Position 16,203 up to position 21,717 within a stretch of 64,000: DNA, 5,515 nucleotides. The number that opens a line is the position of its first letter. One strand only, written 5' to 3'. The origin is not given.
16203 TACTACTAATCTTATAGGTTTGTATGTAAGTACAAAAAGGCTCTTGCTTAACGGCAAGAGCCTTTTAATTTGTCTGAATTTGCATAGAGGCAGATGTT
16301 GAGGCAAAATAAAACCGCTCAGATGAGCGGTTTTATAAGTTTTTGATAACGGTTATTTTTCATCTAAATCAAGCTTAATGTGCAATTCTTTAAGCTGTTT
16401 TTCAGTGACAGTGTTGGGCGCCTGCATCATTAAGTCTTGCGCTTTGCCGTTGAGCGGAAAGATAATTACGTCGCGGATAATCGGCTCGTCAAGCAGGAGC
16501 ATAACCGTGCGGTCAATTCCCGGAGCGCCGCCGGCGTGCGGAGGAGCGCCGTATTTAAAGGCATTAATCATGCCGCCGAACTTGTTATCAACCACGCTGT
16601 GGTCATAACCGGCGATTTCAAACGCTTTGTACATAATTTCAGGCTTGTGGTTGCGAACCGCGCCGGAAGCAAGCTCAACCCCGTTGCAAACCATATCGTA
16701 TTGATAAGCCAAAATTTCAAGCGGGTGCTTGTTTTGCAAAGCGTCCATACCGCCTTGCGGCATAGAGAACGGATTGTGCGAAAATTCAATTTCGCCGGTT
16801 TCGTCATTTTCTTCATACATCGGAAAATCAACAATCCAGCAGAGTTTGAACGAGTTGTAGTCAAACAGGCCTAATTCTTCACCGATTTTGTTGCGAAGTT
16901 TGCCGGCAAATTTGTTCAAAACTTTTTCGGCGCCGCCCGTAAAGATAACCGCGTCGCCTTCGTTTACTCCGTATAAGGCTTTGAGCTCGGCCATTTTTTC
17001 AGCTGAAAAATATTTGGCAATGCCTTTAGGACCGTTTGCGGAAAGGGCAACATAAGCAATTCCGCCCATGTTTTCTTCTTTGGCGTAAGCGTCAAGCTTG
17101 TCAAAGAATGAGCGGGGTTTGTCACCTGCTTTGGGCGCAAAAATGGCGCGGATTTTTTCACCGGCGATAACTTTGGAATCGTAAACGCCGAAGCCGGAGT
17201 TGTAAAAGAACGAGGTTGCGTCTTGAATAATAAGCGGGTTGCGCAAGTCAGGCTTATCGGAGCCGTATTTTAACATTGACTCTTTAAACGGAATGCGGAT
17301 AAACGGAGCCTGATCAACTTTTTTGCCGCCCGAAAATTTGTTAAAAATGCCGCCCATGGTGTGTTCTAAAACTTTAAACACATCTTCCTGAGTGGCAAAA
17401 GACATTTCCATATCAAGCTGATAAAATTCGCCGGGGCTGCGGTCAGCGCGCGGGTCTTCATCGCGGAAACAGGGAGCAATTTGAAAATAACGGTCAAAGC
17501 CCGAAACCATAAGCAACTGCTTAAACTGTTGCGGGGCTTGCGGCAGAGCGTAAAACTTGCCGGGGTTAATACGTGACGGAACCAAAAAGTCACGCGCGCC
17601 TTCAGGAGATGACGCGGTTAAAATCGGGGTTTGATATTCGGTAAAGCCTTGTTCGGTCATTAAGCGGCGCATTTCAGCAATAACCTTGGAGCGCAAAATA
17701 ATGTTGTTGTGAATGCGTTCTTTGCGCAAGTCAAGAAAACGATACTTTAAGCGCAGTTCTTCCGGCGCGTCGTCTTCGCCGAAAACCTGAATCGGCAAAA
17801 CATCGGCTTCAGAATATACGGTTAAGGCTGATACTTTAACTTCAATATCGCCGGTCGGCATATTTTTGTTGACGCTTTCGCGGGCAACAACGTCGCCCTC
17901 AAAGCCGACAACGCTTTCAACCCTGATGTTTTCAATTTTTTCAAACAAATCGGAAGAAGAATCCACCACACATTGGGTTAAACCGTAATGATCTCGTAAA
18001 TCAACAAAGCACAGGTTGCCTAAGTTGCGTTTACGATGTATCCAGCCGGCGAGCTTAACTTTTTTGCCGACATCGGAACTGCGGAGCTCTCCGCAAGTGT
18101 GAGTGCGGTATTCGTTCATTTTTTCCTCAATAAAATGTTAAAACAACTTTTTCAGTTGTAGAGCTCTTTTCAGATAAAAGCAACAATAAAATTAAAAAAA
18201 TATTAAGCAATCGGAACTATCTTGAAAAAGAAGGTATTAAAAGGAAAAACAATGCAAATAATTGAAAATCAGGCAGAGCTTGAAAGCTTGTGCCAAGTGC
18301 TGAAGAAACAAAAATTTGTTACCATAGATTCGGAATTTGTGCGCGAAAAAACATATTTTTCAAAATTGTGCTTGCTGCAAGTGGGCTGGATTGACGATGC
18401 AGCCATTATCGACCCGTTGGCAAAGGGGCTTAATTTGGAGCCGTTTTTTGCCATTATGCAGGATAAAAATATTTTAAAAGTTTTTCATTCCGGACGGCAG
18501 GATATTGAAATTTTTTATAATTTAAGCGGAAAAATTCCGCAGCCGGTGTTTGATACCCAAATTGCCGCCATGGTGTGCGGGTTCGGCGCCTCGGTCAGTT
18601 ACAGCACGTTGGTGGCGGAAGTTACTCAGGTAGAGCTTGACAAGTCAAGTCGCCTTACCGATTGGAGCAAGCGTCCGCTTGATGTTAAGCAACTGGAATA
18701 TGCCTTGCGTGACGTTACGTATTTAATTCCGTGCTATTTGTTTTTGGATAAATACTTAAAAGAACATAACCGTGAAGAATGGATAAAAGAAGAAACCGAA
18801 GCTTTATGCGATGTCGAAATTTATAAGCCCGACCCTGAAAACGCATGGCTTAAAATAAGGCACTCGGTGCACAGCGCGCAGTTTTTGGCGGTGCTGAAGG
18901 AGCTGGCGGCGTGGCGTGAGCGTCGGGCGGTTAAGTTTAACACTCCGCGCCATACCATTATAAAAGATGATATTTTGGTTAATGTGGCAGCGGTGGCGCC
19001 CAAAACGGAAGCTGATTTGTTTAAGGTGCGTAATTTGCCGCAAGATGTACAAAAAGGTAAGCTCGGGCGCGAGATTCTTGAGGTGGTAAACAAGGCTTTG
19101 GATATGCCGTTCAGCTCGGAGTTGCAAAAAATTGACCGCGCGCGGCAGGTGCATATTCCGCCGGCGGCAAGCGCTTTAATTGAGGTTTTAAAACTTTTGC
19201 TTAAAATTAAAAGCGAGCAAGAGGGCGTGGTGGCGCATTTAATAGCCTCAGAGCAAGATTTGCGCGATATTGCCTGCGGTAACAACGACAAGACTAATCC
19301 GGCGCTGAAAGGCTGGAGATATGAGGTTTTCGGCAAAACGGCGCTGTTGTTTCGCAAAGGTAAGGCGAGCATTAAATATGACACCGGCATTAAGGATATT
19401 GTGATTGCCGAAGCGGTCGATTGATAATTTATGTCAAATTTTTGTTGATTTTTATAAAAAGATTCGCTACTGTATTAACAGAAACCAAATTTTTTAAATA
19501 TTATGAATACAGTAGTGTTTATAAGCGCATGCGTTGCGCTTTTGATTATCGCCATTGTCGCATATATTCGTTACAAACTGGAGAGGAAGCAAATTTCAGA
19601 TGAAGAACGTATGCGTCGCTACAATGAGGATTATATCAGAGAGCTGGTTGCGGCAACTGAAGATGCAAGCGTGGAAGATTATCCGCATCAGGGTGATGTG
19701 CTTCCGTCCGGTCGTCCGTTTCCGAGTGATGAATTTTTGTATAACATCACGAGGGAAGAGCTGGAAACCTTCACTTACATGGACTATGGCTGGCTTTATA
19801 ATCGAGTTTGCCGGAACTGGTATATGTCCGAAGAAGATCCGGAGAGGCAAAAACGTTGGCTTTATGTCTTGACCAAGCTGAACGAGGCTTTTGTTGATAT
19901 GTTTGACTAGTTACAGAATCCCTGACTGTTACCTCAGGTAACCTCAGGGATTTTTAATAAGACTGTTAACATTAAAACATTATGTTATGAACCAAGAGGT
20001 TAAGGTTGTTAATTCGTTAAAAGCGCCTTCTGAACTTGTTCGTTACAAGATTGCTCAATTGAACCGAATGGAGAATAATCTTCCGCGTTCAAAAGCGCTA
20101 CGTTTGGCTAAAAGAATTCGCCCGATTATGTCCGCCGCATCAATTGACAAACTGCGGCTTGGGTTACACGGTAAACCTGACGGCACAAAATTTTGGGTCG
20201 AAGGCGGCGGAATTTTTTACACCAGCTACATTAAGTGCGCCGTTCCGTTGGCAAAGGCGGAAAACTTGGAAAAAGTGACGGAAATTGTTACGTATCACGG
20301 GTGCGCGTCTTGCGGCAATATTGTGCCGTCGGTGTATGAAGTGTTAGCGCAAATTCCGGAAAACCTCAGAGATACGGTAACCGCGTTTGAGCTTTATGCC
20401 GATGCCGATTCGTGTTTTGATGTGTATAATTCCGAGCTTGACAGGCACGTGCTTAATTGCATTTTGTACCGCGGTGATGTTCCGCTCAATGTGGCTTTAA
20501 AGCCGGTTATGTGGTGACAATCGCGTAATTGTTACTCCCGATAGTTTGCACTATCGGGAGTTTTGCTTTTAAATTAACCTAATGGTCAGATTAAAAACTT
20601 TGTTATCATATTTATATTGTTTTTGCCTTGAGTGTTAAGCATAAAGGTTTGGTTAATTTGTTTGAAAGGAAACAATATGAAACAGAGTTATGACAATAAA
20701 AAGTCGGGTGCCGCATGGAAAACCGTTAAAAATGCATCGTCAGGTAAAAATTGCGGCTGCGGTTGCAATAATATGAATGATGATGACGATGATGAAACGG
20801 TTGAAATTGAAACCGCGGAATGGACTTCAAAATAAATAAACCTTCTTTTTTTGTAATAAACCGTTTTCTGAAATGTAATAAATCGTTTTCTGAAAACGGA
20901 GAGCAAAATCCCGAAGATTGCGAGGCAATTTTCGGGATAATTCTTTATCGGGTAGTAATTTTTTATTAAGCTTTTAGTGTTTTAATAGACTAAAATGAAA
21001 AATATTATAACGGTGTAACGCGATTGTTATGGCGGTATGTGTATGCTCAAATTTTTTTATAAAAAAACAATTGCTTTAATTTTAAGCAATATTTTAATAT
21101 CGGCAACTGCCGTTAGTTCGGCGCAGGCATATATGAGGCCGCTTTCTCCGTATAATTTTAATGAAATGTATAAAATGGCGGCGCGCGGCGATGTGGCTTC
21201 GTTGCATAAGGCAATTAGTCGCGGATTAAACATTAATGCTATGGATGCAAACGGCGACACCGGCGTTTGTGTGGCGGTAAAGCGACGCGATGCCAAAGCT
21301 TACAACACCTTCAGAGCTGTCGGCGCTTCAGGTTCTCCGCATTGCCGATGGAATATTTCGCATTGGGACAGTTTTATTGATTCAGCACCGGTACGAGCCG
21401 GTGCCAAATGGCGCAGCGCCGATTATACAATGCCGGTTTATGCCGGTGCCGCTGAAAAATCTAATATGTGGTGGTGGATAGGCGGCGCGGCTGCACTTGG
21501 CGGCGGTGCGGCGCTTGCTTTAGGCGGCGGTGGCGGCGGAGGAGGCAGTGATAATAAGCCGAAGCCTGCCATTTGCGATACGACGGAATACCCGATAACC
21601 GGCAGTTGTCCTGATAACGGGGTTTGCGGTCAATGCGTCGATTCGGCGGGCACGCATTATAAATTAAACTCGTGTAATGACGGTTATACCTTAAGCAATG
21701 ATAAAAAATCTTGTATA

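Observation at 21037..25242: Chimeric autotransporter of about 1400 aa: ankyrin repeat plus four tandem Cys-rich 55-aa modules plus Gly/Asn-rich passenger plus beta-barrel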

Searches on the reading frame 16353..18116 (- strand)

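Call 34: search_protein_families(library=pfam, proteins=[window:16353-18116:-], max_evalue=0.001)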
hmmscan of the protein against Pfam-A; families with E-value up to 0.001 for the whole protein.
window:16353-18116:- (587 aa): 3 families
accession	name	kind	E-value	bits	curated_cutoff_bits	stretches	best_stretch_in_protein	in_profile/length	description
PF00152.25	tRNA-synt_2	-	4.6e-109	364.6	25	1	119-556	2-307/308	tRNA synthetases class II (D, K and N)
PF01336.31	tRNA_anti-codon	-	3.8e-16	59.2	27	1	20-100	1-74/75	OB-fold nucleic acid binding domain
PF02938.19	GAD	-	1.9e-11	44.5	23.4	1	315-402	4-93/95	GAD domain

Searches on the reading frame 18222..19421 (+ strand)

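Call 34: search_protein_families(library=pfam, proteins=[window:18222-19421:+], max_evalue=0.001)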
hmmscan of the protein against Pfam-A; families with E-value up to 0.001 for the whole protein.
window:18222-19421:+ (400 aa): 2 families
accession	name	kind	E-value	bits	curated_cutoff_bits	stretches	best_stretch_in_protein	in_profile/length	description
PF01612.26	DNA_pol_A_exo1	-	3.3e-39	134.9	23.6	1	11-179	1-172/173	3'-5' exonuclease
PF00570.28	HRDC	-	4e-14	52.8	23.8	1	222-289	2-68/68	HRDC domain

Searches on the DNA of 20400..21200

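Call 76: search_rna_families(source=window, start=20400, end=21200, threshold=evalue, max_evalue=1)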
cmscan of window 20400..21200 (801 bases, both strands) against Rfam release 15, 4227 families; matches with E-value up to 1: 2.
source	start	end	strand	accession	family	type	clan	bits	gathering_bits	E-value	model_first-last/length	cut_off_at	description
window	20890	20996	-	RF02417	VR-RNA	Gene; sRNA;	-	15.8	100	0.81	284-397/397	no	VR-RNA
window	20489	20587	+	RF00229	IRES_Picorna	Cis-reg; IRES;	-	12.8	33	0.52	1-252/252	no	Picornavirus internal ribosome entry site (IRES)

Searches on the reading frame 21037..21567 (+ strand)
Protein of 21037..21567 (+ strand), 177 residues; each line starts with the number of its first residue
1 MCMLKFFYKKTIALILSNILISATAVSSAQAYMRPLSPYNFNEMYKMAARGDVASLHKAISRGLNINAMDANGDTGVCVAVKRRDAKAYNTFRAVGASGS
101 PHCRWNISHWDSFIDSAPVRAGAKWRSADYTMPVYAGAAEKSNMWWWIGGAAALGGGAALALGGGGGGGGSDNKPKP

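Call 8: search_protein_families(library=pfam, proteins=[window:21037-21567:+], max_evalue=10)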
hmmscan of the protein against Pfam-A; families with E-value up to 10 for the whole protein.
seq(177 aa): 1 family
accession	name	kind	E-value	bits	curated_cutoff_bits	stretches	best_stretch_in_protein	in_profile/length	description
PF13637.12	Ank_4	-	0.13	13.1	22.7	1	48-85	5-42/50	Ankyrin repeats (many copies)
